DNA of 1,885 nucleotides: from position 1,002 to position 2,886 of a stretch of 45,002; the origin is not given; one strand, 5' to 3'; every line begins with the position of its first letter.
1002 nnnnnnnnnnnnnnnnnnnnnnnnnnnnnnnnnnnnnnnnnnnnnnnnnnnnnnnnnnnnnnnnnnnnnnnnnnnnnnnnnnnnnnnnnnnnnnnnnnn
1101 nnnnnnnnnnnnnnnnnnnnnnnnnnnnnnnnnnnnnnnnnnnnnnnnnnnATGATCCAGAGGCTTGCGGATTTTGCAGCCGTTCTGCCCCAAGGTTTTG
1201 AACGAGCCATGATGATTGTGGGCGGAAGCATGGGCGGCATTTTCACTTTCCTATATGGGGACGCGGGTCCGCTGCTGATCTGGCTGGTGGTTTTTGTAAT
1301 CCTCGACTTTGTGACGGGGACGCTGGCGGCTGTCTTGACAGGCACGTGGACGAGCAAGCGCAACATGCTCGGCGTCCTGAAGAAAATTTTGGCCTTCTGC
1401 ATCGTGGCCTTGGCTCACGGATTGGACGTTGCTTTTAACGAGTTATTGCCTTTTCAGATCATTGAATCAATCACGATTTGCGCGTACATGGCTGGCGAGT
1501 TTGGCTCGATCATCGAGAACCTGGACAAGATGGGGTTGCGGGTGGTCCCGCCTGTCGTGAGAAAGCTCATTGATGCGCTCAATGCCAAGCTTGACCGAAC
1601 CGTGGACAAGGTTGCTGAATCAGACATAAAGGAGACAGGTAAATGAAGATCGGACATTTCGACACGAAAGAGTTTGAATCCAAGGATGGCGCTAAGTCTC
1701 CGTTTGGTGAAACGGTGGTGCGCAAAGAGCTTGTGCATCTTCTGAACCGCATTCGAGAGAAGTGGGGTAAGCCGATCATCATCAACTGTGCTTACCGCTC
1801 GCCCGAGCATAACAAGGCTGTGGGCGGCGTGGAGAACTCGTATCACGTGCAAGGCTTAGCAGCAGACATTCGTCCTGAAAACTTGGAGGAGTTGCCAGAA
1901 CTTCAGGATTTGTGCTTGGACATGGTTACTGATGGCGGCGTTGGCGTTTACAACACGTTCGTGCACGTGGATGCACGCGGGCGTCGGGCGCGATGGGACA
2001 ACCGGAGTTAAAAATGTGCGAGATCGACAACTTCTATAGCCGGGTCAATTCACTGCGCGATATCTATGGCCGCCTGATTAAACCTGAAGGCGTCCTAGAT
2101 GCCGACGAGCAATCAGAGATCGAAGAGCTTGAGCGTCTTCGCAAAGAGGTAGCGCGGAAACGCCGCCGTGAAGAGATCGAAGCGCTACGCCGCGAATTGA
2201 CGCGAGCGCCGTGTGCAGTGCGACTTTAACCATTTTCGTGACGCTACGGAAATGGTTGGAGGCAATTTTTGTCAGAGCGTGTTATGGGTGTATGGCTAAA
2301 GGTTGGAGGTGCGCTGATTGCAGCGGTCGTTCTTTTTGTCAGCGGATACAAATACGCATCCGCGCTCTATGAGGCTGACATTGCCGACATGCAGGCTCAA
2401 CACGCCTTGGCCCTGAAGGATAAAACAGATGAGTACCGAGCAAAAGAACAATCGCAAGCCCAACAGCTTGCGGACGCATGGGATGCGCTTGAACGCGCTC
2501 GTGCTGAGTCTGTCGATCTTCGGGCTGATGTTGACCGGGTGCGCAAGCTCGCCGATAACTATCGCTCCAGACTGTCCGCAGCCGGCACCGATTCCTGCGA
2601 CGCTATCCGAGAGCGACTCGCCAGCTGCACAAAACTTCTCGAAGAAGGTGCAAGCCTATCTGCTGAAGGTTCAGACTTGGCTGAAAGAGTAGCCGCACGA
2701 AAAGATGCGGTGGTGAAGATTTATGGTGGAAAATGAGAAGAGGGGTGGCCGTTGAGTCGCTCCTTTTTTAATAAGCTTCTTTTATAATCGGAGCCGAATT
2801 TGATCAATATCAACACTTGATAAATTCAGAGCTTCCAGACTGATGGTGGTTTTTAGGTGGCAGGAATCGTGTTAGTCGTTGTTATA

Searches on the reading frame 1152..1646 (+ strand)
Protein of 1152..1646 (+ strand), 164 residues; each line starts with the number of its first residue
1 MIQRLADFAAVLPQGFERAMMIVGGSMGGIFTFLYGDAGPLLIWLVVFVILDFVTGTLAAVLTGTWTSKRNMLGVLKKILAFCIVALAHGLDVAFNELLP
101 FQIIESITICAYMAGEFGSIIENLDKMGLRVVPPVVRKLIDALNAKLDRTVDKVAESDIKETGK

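Call 30: search_protein_families(library=phrogs, max_evalue=0.00001, proteins=[window:1152-1646:+])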
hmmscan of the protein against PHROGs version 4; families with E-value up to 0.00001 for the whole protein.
window:1152-1646:+ (164 aa): 2 families
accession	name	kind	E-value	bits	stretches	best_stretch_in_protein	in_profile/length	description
phrog_199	-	lysis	1.7e-21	77.5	1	17-149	5-134/545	holin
phrog_21233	-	unknown function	6.7e-07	30.3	1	22-83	10-71/72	-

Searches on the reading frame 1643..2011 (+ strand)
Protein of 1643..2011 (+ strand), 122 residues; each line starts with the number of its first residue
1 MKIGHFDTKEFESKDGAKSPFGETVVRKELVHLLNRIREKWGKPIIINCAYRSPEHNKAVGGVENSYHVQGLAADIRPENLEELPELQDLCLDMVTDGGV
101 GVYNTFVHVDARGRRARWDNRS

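Call 30: search_protein_families(library=phrogs, max_evalue=0.00001, proteins=[window:1643-2011:+])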
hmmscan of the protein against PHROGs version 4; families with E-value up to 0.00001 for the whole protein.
window:1643-2011:+ (122 aa): 4 families
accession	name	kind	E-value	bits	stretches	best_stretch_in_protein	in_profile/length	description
phrog_894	-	lysis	1.5e-33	117.4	1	4-121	48-176/389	endolysin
phrog_17373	-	other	4.7e-13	50.3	1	22-118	33-128/224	peptidase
phrog_25247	-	other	1.4e-09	38.6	1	25-118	419-509/520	peptidase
phrog_28234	-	lysis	5.9e-07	29.9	1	23-119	267-371/372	endolysin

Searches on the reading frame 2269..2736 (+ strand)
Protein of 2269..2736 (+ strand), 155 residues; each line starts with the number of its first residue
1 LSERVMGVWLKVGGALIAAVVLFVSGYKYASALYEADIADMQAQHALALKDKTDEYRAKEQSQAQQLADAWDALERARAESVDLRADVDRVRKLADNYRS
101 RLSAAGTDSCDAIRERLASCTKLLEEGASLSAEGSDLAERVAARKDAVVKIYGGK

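Call 30: search_protein_families(library=phrogs, max_evalue=0.00001, proteins=[window:2269-2736:+])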
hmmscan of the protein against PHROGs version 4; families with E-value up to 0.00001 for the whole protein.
window:2269-2736:+ (155 aa): 1 family
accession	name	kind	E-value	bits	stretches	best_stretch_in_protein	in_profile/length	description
phrog_312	-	lysis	1.7e-06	29.2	1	8-117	8-125/173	Rz-like spanin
